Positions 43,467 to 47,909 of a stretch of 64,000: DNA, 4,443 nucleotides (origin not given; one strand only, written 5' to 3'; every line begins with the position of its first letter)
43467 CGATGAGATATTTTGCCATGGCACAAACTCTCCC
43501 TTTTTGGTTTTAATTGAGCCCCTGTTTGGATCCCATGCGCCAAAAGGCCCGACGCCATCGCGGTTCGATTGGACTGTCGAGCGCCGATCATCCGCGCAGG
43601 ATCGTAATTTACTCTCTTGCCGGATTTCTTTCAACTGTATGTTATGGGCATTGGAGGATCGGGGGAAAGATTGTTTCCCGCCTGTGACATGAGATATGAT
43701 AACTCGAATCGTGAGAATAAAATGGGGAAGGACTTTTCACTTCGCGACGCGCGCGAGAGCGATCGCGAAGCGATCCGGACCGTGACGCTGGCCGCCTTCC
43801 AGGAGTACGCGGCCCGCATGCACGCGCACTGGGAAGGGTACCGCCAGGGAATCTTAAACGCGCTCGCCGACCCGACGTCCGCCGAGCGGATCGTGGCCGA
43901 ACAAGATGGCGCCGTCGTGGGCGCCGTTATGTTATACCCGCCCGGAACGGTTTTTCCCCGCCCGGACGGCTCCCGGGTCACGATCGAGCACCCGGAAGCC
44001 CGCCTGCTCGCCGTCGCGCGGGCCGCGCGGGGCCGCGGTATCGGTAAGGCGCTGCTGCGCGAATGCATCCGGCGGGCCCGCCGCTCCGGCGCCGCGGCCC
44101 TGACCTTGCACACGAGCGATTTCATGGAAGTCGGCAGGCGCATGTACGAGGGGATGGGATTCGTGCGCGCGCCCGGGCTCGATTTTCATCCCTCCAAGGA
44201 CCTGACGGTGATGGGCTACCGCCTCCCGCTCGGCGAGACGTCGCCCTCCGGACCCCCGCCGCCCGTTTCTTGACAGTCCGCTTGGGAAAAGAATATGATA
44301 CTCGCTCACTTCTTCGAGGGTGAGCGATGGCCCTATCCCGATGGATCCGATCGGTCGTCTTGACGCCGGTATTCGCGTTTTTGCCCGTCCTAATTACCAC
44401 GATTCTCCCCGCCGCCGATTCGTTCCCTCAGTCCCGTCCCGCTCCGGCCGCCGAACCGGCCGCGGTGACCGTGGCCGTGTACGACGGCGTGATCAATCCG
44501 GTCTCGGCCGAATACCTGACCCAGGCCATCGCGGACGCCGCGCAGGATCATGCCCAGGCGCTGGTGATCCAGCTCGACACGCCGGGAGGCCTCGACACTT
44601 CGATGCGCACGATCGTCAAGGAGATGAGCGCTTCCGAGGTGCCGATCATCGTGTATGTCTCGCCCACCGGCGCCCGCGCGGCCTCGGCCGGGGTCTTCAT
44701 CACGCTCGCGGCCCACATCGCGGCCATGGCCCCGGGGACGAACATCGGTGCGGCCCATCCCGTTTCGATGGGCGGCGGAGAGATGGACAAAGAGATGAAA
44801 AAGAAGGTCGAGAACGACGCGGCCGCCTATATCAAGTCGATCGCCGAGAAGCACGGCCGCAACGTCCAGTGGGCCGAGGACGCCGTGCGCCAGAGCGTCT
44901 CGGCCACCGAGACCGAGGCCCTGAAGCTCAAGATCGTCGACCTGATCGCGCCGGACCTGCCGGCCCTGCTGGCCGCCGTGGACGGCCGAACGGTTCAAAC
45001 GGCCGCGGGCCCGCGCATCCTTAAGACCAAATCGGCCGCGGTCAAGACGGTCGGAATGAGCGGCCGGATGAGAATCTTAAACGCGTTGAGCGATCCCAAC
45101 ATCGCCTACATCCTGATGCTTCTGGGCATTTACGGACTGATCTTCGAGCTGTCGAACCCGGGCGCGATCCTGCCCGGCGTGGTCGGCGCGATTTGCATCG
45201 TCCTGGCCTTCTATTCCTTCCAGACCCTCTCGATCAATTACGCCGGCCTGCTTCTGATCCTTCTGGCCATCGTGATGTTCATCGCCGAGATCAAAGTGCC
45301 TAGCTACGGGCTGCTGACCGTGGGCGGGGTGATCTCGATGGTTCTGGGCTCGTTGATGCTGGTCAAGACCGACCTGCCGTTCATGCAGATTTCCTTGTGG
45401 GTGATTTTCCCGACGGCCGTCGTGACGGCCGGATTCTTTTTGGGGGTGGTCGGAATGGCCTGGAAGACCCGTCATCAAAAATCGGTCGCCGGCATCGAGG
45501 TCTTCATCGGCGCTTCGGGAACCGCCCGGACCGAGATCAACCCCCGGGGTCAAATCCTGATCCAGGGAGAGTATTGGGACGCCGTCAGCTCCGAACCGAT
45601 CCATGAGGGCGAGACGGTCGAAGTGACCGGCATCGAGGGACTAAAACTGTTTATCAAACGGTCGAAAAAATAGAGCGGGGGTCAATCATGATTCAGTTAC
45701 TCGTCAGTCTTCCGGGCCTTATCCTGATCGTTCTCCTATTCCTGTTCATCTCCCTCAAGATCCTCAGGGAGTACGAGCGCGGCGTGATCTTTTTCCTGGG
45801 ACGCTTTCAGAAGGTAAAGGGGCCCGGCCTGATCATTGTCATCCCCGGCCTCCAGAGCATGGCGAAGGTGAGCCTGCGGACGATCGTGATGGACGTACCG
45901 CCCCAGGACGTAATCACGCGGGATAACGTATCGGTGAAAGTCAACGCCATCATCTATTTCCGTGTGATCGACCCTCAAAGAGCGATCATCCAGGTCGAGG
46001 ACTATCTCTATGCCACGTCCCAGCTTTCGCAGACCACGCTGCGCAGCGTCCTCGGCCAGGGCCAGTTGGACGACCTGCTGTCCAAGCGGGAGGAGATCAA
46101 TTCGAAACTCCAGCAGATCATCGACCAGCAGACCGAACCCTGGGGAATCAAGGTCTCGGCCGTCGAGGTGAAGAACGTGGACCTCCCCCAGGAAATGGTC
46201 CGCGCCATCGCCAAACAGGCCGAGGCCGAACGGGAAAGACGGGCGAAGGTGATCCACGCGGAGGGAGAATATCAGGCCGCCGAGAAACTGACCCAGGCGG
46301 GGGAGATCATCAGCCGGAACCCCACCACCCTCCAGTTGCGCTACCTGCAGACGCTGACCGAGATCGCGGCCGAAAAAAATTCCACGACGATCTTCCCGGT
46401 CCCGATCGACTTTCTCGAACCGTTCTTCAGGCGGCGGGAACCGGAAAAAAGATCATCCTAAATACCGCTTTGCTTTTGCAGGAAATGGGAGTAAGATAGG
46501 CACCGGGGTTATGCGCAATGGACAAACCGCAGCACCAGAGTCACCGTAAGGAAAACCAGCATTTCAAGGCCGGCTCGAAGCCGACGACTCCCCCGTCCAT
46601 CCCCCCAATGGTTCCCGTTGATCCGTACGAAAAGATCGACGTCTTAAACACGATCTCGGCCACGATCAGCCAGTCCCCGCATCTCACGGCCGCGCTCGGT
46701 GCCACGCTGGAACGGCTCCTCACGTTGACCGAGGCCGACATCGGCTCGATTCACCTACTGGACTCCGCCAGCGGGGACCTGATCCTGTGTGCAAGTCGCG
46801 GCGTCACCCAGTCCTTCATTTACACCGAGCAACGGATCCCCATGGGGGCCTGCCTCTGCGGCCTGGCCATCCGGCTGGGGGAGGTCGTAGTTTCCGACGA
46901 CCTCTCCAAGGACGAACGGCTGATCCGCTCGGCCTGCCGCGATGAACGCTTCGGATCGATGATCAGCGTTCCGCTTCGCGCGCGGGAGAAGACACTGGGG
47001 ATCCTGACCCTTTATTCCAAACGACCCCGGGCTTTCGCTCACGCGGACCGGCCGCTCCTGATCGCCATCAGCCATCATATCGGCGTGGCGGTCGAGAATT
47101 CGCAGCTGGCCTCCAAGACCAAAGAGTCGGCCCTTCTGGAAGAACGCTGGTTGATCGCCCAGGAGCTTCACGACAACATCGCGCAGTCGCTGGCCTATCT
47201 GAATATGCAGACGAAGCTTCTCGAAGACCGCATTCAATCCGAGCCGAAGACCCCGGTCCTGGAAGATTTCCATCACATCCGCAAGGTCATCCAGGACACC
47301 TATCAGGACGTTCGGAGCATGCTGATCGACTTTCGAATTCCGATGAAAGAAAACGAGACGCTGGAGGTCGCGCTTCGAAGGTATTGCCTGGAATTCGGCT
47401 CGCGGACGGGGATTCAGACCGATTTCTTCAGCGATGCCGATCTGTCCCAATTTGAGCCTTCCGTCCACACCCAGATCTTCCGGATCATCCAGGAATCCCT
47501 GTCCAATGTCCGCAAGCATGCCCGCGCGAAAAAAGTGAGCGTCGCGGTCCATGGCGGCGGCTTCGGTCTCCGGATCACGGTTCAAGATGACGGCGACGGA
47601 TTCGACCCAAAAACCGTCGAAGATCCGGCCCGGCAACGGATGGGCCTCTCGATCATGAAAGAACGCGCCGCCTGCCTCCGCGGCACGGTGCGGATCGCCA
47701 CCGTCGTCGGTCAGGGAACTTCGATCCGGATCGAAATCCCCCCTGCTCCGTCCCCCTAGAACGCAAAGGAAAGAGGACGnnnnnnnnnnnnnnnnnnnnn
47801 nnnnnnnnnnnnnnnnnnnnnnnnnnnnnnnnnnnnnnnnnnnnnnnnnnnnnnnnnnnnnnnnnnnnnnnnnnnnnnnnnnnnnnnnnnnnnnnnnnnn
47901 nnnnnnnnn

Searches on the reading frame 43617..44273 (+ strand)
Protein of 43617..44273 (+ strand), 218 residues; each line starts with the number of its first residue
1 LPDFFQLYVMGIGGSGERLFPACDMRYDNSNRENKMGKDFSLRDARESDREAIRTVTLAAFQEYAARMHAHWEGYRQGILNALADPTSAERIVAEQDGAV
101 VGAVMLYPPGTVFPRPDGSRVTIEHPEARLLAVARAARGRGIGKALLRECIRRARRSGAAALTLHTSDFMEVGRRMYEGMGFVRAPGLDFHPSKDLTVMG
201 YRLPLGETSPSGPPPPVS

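Call 43: search_protein_families(library=pfam, proteins=[window:43617-44273:+], max_evalue=0.001)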
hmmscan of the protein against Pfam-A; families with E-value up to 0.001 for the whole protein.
window:43617-44273:+ (218 aa): 4 families
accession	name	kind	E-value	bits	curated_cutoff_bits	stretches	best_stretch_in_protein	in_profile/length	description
PF00583.31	Acetyltransf_1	-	6.6e-15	55.9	20.7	1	75-182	27-116/116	Acetyltransferase (GNAT) family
PF13508.13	Acetyltransf_7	-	7.1e-12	46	27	1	92-183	6-83/84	Acetyltransferase (GNAT) domain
PF13673.13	Acetyltransf_10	-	1.4e-07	32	23.6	1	127-184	53-109/128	Acetyltransferase (GNAT) domain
PF13527.13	Acetyltransf_9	-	7.3e-06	26.4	25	1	42-182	2-124/127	Acetyltransferase (GNAT) domain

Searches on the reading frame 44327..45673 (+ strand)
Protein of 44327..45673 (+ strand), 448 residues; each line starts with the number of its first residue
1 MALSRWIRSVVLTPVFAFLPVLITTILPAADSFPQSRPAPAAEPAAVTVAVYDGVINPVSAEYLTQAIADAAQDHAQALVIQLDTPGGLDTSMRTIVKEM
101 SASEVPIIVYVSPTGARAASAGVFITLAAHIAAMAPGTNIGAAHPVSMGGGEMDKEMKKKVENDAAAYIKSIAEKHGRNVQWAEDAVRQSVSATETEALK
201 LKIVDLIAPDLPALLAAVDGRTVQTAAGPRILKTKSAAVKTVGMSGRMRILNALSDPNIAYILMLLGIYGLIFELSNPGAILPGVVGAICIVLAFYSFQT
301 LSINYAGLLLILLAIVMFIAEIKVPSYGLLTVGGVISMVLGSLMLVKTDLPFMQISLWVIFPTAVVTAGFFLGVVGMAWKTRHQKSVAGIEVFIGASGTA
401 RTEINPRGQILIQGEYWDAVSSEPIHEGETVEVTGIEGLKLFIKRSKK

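Call 43: search_protein_families(library=pfam, proteins=[window:44327-45673:+], max_evalue=0.001)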
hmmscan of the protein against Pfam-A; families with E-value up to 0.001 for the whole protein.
window:44327-45673:+ (448 aa): 4 families
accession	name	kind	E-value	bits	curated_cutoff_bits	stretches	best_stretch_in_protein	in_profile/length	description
PF24961.1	NfeD_membrane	-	2.1e-28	99.2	26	1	258-375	1-117/119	NfeD integral membrane domain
PF25145.1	NfeD1b_N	-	3.8e-21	76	40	1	57-207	12-155/189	NfeD1b, N-terminal domain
PF01957.25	NfeD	-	1.4e-16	60.8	29.1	1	393-445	4-57/57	NfeD-like C-terminal, partner-binding domain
PF00574.28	CLP_protease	-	0.00028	21.3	20.2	1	51-207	21-178/182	Clp protease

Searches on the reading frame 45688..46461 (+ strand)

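Call 43: search_protein_families(library=pfam, proteins=[window:45688-46461:+], max_evalue=0.001)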
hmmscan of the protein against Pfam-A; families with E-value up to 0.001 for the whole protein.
window:45688-46461:+ (257 aa): 2 families
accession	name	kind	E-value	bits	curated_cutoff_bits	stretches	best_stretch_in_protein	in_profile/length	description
PF01145.31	Band_7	-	2.4e-39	135.7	23.6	1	25-194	2-175/176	SPFH domain / Band 7 family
PF13421.11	Band_7_1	-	2.6e-06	27.6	24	1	112-179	139-208/211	SPFH domain-Band 7 family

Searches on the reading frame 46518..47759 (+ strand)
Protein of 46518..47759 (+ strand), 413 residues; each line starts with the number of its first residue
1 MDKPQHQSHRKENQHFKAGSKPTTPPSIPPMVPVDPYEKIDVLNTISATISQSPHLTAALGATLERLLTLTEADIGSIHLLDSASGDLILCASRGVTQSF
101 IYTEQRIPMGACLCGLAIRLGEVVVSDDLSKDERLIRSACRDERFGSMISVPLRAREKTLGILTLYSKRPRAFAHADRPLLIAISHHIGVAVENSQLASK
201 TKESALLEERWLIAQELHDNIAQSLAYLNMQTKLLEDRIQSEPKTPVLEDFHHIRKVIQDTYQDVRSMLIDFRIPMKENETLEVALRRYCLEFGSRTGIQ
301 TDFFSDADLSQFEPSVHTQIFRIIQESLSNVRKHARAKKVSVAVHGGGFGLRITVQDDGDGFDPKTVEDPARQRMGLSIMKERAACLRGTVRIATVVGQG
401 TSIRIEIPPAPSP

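Call 43: search_protein_families(library=pfam, proteins=[window:46518-47759:+], max_evalue=0.001)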
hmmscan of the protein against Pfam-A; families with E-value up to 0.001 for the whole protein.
window:46518-47759:+ (413 aa): 6 families
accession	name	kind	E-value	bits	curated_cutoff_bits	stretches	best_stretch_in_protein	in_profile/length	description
PF13185.12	GAF_2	-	3.5e-21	76.3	28.6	1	56-193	4-136/136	GAF domain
PF07730.19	HisKA_3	-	4.9e-15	56.3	24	1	209-276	1-66/68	Histidine kinase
PF01590.32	GAF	-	1.4e-14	55.2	22.4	1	56-192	2-133/133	GAF domain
PF02518.31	HATPase_c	-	7.1e-14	52.6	26.4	1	318-409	4-109/111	Histidine kinase-, DNA gyrase B-, and HSP90-like ATPase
PF13492.12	GAF_3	-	3.3e-12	47.4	27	1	60-194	6-129/129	GAF domain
PF13581.12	HATPase_c_2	-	0.0003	21.2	27.4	1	319-374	31-91/127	Histidine kinase-like ATPase domain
